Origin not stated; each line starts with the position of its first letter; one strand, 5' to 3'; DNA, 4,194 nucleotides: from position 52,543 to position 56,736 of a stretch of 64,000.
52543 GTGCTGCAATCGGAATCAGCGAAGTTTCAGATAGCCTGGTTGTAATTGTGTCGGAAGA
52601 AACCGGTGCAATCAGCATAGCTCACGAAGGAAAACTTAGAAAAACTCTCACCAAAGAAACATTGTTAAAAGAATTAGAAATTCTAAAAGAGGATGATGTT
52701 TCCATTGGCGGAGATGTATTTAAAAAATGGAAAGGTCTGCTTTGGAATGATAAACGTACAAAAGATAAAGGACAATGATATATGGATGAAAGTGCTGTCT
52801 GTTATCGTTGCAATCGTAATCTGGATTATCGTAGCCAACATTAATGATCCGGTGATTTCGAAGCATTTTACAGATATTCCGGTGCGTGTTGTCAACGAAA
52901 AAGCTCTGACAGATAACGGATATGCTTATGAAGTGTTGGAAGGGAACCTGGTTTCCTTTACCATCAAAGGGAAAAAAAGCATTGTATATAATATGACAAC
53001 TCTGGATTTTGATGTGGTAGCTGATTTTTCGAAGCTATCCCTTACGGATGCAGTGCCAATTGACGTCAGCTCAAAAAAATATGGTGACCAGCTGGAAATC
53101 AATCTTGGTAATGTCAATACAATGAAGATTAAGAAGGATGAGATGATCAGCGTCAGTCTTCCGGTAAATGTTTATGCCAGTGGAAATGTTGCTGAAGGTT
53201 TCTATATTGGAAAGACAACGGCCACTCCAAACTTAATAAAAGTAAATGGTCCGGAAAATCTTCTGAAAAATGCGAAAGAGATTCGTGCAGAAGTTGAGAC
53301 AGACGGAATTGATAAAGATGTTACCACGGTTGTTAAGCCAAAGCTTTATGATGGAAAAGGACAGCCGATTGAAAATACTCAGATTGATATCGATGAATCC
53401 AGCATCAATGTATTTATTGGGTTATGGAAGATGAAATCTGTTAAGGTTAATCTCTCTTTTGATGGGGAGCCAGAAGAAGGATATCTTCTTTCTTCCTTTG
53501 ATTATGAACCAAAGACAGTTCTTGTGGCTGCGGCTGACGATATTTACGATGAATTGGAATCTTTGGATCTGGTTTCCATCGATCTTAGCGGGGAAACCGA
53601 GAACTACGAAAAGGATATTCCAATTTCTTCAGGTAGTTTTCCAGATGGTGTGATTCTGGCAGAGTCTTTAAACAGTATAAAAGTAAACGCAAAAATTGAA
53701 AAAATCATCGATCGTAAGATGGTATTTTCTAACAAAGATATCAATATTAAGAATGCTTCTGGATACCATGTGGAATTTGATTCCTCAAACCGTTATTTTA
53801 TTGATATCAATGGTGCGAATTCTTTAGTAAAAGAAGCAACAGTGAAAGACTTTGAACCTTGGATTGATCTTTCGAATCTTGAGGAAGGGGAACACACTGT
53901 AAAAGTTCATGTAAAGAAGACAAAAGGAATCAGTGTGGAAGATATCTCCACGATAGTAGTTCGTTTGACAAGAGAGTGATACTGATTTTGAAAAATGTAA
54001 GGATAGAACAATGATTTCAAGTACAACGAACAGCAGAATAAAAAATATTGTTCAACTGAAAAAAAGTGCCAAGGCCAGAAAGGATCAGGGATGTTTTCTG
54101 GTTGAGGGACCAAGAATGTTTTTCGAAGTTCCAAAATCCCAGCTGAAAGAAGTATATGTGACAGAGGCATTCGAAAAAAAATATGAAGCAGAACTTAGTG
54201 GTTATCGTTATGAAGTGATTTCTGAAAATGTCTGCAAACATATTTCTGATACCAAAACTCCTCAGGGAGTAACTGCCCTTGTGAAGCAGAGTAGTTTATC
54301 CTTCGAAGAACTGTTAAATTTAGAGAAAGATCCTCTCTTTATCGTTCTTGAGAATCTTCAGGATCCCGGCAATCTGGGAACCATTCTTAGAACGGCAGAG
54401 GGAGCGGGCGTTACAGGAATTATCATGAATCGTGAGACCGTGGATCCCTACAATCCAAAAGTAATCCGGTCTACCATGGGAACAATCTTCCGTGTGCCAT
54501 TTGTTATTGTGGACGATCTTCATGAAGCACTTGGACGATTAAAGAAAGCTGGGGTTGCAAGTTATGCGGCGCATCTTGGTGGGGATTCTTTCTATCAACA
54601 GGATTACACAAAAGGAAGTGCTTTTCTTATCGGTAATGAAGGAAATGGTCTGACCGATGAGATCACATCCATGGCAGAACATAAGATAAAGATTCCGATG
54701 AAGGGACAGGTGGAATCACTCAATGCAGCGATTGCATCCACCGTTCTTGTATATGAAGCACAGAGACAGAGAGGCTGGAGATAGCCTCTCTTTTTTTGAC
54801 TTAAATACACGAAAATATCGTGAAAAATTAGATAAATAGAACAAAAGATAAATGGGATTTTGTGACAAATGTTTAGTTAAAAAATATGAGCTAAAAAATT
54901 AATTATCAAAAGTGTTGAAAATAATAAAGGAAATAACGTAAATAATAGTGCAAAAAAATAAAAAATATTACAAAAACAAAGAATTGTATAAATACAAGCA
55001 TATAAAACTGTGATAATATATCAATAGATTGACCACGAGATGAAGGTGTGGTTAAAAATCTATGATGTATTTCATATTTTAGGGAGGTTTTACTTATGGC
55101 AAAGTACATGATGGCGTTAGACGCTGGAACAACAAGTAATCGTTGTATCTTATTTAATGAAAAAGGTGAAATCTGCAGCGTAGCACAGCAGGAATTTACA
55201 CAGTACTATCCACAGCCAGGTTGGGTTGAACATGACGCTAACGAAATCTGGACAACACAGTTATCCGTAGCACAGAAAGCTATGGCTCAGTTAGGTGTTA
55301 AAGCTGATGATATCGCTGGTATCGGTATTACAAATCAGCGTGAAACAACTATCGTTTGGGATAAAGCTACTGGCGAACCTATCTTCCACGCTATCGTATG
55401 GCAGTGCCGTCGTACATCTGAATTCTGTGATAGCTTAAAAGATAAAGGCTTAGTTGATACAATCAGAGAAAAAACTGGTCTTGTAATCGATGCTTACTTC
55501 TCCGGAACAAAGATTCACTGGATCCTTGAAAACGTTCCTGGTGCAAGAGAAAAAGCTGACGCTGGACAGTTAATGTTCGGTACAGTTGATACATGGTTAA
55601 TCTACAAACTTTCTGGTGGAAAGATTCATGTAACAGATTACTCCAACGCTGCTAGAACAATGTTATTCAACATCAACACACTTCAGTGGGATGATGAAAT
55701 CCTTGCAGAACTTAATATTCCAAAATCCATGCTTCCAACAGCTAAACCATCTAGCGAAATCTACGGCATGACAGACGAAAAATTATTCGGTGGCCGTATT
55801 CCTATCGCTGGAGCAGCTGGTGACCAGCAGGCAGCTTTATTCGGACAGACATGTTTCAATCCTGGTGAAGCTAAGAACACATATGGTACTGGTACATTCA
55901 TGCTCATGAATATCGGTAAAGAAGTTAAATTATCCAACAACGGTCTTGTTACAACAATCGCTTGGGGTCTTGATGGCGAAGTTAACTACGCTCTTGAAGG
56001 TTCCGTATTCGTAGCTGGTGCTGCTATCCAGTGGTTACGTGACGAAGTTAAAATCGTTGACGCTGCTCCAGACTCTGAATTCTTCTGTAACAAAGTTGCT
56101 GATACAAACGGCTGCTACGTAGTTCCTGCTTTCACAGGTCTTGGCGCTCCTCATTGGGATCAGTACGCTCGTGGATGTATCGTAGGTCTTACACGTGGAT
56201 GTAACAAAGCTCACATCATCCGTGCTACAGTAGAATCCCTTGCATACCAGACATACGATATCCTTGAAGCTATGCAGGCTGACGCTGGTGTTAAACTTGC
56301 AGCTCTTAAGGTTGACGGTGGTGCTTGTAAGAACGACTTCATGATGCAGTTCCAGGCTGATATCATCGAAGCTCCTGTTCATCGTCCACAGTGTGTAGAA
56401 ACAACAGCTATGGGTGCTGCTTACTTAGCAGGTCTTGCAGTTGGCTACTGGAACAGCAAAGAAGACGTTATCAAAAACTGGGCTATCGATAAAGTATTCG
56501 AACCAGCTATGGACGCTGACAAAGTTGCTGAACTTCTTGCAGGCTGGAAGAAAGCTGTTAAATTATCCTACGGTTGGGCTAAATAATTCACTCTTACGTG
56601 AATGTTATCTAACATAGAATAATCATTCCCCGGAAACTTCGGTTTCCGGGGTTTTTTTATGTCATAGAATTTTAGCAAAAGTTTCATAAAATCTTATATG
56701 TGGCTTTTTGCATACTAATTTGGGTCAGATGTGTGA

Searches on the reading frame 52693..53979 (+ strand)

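Call 80: search_protein_families(library=pfam, proteins=[window:52693-53979:+], max_evalue=0.000001)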
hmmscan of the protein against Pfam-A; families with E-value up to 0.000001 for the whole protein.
window:52693-53979:+ (428 aa): 1 family
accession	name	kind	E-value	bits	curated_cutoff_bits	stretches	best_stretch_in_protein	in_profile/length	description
PF07949.17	YbbR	-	2.5e-26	92.2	22.3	1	157-235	2-74/81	YbbR-like protein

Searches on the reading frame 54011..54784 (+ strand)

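Call 80: search_protein_families(library=pfam, proteins=[window:54011-54784:+], max_evalue=0.000001)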
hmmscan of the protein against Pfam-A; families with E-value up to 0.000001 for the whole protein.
window:54011-54784:+ (257 aa): 2 families
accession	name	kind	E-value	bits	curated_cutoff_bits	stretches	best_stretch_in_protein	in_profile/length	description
PF00588.24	SpoU_methylase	-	1.3e-41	142.5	29.7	1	109-248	2-142/142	SpoU rRNA Methylase family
PF22435.1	MRM3-like_sub_bind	-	1.9e-15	57.5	27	1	7-89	1-84/84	MRM3-like substrate binding domain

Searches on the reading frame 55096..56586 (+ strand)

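Call 80: search_protein_families(library=pfam, proteins=[window:55096-56586:+], max_evalue=0.000001)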
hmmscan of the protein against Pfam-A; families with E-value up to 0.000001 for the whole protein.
window:55096-56586:+ (496 aa): 2 families
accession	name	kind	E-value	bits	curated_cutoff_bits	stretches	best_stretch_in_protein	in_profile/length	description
PF00370.27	FGGY_N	-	3.5e-83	279.4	28.8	1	4-250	1-245/245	FGGY family of carbohydrate kinases, N-terminal domain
PF02782.22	FGGY_C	-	1.4e-45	156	27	1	260-448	2-197/198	FGGY family of carbohydrate kinases, C-terminal domain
